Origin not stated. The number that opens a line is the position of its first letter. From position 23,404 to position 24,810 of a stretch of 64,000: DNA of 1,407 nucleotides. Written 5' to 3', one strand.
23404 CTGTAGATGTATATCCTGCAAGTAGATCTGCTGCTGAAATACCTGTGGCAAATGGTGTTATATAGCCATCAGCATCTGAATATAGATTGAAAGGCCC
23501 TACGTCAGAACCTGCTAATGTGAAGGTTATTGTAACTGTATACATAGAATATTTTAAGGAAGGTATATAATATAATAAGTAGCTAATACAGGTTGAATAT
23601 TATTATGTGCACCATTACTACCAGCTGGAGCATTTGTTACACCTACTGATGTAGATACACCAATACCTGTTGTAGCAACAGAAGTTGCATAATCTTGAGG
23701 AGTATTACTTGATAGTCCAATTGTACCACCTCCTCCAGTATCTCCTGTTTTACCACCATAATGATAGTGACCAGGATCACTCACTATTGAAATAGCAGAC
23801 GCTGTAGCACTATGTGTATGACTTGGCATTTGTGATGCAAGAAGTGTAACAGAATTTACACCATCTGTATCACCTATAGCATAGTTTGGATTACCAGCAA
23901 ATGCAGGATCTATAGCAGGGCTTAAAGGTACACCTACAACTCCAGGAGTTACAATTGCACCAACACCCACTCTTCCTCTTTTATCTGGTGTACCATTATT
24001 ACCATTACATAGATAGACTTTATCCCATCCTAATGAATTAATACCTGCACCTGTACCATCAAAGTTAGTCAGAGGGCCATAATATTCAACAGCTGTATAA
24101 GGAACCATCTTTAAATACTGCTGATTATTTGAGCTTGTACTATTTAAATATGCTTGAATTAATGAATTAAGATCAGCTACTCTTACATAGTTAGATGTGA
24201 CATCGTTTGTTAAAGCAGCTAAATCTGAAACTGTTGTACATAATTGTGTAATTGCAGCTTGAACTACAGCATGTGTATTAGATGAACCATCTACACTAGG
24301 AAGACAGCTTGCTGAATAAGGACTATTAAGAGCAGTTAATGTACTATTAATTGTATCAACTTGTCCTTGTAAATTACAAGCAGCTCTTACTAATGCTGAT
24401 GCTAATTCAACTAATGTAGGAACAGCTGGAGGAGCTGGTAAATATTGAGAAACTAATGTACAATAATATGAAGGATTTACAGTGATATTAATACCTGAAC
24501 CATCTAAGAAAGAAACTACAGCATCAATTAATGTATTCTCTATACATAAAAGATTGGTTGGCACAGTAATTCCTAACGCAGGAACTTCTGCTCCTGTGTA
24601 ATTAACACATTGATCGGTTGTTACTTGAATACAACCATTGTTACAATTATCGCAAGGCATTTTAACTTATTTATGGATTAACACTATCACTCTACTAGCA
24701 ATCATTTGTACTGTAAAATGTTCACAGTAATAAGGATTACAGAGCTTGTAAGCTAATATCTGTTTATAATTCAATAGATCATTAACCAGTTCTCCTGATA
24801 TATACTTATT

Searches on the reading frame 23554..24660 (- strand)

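Call 10: search_protein_families(library=phrogs, proteins=[window:23554-24660:-])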
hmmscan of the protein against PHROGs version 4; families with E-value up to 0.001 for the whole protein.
window:23554-24660:- (368 aa): 2 families
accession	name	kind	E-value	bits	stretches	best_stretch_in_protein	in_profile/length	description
phrog_8469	-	tail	3.9e-18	66.8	1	130-367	89-301/303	tail fiber protein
phrog_8763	-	tail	6.6e-16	58.6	1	208-365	603-746/1024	tail protein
